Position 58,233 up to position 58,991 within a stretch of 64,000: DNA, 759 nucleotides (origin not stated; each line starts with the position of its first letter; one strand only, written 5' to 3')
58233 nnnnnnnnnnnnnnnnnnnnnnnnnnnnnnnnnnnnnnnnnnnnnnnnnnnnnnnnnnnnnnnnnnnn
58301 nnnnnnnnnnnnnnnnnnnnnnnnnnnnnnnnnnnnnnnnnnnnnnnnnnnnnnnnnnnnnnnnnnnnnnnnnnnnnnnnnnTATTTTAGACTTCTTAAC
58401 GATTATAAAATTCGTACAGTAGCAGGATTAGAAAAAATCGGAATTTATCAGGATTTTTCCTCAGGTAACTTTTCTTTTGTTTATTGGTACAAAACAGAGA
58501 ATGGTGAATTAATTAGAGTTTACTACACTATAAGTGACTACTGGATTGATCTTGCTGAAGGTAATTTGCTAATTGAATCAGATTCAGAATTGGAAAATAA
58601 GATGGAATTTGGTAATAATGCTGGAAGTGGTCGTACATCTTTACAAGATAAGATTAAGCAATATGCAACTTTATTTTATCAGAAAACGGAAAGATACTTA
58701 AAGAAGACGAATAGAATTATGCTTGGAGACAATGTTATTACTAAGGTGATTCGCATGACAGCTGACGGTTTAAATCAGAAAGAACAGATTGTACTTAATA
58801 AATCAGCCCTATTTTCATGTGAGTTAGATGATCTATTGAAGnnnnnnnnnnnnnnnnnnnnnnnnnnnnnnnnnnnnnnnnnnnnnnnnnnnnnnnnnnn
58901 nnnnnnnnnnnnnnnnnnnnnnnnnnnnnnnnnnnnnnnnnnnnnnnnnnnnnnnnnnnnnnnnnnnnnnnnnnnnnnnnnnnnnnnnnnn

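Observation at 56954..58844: AbiEi/AbiEii-like abortive-infection / type IV toxin-antitoxin pair with an extended toxin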

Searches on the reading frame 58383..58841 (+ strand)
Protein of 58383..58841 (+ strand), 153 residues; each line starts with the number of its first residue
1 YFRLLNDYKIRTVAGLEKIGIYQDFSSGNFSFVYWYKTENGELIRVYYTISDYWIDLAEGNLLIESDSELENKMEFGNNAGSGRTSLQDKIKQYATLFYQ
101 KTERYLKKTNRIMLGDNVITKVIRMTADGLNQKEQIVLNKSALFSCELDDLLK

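Call 20: search_protein_representatives(protein=window:58383-58841:+)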
Query: 153 residues. Proteins with E-value up to 0.001 (for the whole library): 63; up to 1e-10: 35; up to 1e-30: 8. The best 63 are listed.
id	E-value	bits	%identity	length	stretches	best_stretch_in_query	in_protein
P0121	3.5e-50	186.1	57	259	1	1-153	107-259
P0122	1.2e-45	171.3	60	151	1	7-153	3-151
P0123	7.0e-44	165.7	56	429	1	1-153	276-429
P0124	1.9e-38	148.0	53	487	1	1-153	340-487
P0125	2.4e-37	144.5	63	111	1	43-152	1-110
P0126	5.8e-37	143.2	47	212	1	1-152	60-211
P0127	6.1e-35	136.7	54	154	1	1-153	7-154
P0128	2.1e-34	134.9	49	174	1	1-153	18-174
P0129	4.7e-30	120.8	46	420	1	1-153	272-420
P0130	9.5e-30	119.8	44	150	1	4-152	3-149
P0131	6.6e-28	113.8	49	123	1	34-153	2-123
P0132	3.7e-27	111.4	64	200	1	68-153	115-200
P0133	5.6e-27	110.8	43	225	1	1-122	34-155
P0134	6.1e-26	107.5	39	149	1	13-153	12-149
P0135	6.2e-26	107.5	49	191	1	14-153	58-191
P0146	3.5e-17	79.1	37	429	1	30-153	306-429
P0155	1.7e-11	60.6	34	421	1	2-152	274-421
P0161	3.4e-09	53.1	32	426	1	1-152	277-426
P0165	3.1e-08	50.0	31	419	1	3-152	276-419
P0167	9.1e-08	48.5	28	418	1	2-152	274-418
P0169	1.7e-06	44.4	29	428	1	4-152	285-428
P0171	2.9e-06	43.6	29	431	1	8-140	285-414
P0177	2.3e-05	40.7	30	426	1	6-152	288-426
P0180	4.8e-05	39.7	32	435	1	28-152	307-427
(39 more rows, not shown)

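Call 41: predict_structure(alignment_id=A4)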
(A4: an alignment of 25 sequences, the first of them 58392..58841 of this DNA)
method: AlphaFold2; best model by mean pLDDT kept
length: 150 residues; sequences in the alignment: 25
mean_pLDDT: 89.3   pTM: 0.86
mean pLDDT of the five models: 89.3, 87.0, 86.8, 86.7, 86.5
residues with pLDDT >= 90: 99; 70-90: 38; 50-70: 10; < 50: 3
segments of 3 or more residues with pLDDT < 50: none
pLDDT, mean of each block of 10 residues (from residue 1): 73 96 90 96 95 83 90 70 82 97 95 94 91 94 94
secondary structure, 60 per line:
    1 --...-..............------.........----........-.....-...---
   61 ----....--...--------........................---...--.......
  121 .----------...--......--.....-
elements in order: E7-20 E27-35 E40-47 H49-53 H65-68 E71-73 H82-105 E109-111 E114-121 E132-134 H137-142 H145-148

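Call 46: fold_search(model_id=the predicted structure, library=pdb)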
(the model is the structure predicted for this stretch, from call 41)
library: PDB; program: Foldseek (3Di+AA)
matches with E <= 10: 1325; with E <= 0.001: 0
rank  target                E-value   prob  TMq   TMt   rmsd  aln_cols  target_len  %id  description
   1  9r2l_A                1.8e-02  0.54  0.28  0.30  13.4       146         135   14  De novo designed N37 protein fold (released 2025-05-14)
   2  9r2l_B                3.3e-02  0.51  0.28  0.30  11.9       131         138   13  De novo designed N37 protein fold (released 2025-05-14)
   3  9k2z_A                3.7e-02  0.08  0.14  0.10  16.7       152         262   13  Cryo-EM structure of the HfmIscB-omega RNA-target DNA complex (released 2026-02-04)
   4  8fmw_W                7.5e-02  0.54  0.23  0.30   5.6        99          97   15  The structure of a hibernating ribosome in the Lyme disease pathogen (released 2023-11-08)
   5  3ffk_D                7.5e-02  0.12  0.17  0.10  12.1       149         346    8  Crystal structure of human Gelsolin domains G1-G3 bound to Actin (released 2009-10-06)
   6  8hku_L47A             8.5e-02  0.63  0.26  0.45  11.1        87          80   14  Cryo-EM Structures and Translocation Mechanism of Crenarchaeota Ribosome (released 2023-08-16)
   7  1eqy_S                1.1e-01  0.23  0.20  0.23  10.7       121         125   11  COMPLEX BETWEEN RABBIT MUSCLE ALPHA-ACTIN: HUMAN GELSOLIN DOMAIN 1 (released 2000-05-03)
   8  3dwa_B                1.2e-01  0.60  0.25  0.31   7.6        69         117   16  Crystal structure of the B-subunit of the AB5 toxin from E. coli (released 2008-11-04)
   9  7yny_H                1.3e-01  0.25  0.23  0.13   9.3       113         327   15  Crystal structure of baculovirus LEF-3 from Helicoverpa armigera nucleopolyhedrovirus (released 2023-01-25)
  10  6or7_A                1.5e-01  0.08  0.18  0.08  15.5       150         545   14  Structure of HIV-1 Reverse Transcriptase (RT) in complex with DNA AND (-)FTC-TP (released 2019-07-24)
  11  5zz0_G                1.6e-01  0.14  0.18  0.22  12.7       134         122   10  HUMAN GELSOLIN FROM RESIDUES GLU28 TO ARG161 WITH CALCIUM (released 2019-06-05)
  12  1mdu_A                1.6e-01  0.14  0.18  0.21  12.0       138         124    9  Crystal structure of the chicken actin trimer complexed with human gelsolin segment 1 (GS-1) (released 2003-01-07)
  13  8s4s_B                1.7e-01  0.41  0.25  0.29   8.7        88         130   15  PrgE from plasmid pCF10 (released 2024-05-29)
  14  9tvu_v                1.7e-01  0.14  0.21  0.18  13.3       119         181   11  Structure of the Chlamydomonas reinhardtii chlororibosome (released 2026-02-18)
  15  3ffk_A                1.7e-01  0.08  0.20  0.09  11.9       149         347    7  Crystal structure of human Gelsolin domains G1-G3 bound to Actin (released 2009-10-06)
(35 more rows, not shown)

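Call 51: search_protein_families(library=pfam, alignment_id=A4, max_evalue=1)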
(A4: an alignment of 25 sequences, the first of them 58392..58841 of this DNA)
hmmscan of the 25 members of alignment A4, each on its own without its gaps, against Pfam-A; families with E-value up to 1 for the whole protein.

A. member 1, window:58392-58841:+ (150 aa): 0 families

B. families by the number of members that match (of 25 scanned): 17 families
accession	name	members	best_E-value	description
PF05431.16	Toxin_10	2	0.022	Insecticidal Crystal Toxin, P42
PF11412.14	DsbD_N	1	0.0011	Thiol:disulfide interchange protein DsbD, N-terminal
PF21174.3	Glce_b_sandwich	1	0.0028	D-glucuronyl C5-epimerase, beta-sandwich domain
PF05878.16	Phyto_Pns9_10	1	0.0052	Phytoreovirus nonstructural protein Pns9/Pns10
PF17374.7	DUF5396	1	0.0061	Family of unknown function (DUF5396)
PF07675.18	Cleaved_Adhesin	1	0.0066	Cleaved Adhesin Domain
PF07346.16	DUF1477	1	0.044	Protein of unknown function (DUF1477)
PF10557.15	Cullin_Nedd8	1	0.05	Cullin protein neddylation domain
PF05717.18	TnpB_IS66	1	0.065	IS66 Orf2 like protein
PF12902.13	Ferritin-like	1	0.069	Ferritin-like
PF23315.1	PEX6_4th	1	0.096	PEX6 fourth domain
PF13304.12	AAA_21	1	0.12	AAA domain, putative AbiEii toxin, Type IV TA system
PF21126.3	KATNA1_MIT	1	0.15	Katanin p60 subunit A1, MIT domain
PF02130.23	YbeY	1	0.16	Endoribonuclease YbeY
PF15249.11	GLTSCR1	1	0.16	Conserved region of unknown function on GLTSCR protein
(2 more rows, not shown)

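Call 52: search_solved_structures(query=A4, max_evalue=10)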
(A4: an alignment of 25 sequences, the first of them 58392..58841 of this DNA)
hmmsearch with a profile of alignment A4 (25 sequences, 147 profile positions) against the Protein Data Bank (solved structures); distinct sequences matched with E-value up to 10: 2.
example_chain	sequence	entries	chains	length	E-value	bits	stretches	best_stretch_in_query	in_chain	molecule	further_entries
6cp9_B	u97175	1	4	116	0.13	15.4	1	21-76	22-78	CdiI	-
3puk_A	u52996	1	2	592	0.3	14.2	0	30-111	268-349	Syntaxin-binding protein 3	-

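Call 55: fold_search(model_id=the predicted structure, library=viral)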
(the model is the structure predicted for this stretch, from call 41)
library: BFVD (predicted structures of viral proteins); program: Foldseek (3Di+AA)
matches with E <= 10: 1411; with E <= 0.001: 0
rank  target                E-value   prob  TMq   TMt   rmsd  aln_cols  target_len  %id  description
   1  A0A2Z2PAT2            1.5e-02  0.30  0.21  0.08  12.5       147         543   10  Terminase large subunit [Lactococcus phage PLgY-30]
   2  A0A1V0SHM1            1.5e-02  0.18  0.20  0.13  14.2       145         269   10  Uncharacterized protein [Hokovirus HKV1]
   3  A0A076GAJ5            1.9e-02  0.41  0.25  0.07  15.6       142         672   10  Terminase large subunit gp17-like C-terminal domain-containing protein [Aeromonas phage pAh6-C]
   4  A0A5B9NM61            2.6e-02  0.33  0.24  0.16  11.7       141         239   13  Putative DNA helicase [Klebsiella phage vB_KpnS_IMGroot]
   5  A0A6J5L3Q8            2.7e-02  0.16  0.21  0.24  14.8       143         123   14  Uncharacterized protein [uncultured Caudovirales phage]
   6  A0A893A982            3.3e-02  0.15  0.21  0.15  13.7       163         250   14  Terminase large subunit (Fragment) [Bacteriophage sp.]
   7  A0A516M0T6            3.5e-02  0.54  0.23  0.38  11.3        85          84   13  (no name in the UniProt tables at hand)
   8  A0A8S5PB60            3.5e-02  0.51  0.24  0.22  12.4       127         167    8  Uncharacterized protein [Myoviridae sp. ctBrv3]
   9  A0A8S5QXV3            3.5e-02  0.41  0.27  0.11  13.0       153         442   11  Large terminase [Siphoviridae sp. ctr592]
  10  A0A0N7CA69            4.0e-02  0.51  0.22  0.08   8.0        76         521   14  Putative DEAD box family helicase [Salmonella phage 36]
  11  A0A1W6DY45            4.2e-02  0.23  0.23  0.20  12.9       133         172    8  Putative ribonuclease HI [Aeromonas phage phiA8-29]
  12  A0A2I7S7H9            4.2e-02  0.18  0.20  0.06  14.1       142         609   10  (no name in the UniProt tables at hand)
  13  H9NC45                4.8e-02  0.30  0.26  0.19  13.0       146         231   10  (no name in the UniProt tables at hand)
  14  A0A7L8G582            4.8e-02  0.13  0.17  0.20  13.5       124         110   17  (no name in the UniProt tables at hand)
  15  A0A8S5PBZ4            5.8e-02  0.47  0.26  0.37  15.6       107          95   13  Uncharacterized protein [Siphoviridae sp. ctmpG14]
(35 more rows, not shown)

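Call 59: list_cluster_members(proteins=[P0129, P0146, P0155, P0161, P0165, P0167, P0169, P0171, P0177, P0180])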
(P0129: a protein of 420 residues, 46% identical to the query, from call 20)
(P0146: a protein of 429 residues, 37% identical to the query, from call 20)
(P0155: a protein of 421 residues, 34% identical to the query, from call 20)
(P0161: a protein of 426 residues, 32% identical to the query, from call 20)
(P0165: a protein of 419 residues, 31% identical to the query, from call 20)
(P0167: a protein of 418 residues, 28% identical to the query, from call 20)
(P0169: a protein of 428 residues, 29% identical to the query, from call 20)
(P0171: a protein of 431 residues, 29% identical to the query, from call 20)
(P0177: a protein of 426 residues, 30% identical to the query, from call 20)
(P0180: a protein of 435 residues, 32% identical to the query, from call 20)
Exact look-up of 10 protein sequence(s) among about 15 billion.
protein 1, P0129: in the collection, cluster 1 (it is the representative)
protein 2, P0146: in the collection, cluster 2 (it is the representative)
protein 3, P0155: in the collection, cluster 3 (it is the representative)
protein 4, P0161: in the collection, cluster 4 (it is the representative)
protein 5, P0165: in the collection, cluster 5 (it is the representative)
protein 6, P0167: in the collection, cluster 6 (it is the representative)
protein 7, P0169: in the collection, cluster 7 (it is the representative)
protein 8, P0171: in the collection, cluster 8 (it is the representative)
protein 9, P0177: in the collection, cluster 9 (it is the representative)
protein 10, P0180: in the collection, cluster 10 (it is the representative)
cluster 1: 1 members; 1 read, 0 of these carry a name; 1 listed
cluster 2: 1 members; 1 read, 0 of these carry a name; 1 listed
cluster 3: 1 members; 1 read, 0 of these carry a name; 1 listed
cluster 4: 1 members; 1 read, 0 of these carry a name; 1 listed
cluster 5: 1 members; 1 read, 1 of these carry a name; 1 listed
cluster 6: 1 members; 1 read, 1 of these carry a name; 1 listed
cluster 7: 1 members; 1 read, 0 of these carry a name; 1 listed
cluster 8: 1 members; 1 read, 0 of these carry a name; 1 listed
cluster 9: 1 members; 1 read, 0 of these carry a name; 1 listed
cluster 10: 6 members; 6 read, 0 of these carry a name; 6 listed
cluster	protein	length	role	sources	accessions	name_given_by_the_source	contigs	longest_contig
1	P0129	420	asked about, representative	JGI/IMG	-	-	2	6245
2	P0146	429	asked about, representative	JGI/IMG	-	-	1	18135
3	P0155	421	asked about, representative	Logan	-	-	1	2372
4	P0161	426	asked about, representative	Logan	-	-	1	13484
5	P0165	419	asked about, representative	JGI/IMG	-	predicted nucleotidyltransferase component of viral defense system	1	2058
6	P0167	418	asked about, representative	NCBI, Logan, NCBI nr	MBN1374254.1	nucleotidyl transferase AbiEii/AbiGii toxin family protein [Candidatus Dojkabacteria ...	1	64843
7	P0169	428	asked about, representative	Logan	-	-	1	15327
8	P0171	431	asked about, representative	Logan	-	-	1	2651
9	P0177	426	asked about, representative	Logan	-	-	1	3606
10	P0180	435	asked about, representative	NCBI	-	-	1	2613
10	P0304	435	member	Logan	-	-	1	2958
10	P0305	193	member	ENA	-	-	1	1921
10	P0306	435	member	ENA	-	-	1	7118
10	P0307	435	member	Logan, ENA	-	-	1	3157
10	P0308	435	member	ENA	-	-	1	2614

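Call 82: search_dna_similar(query=window:58392-58841:+, collection=plasmids, mode=protein, max_evalue=0.001, max_rows=10)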
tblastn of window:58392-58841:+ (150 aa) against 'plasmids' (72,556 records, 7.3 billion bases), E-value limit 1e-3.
No match.
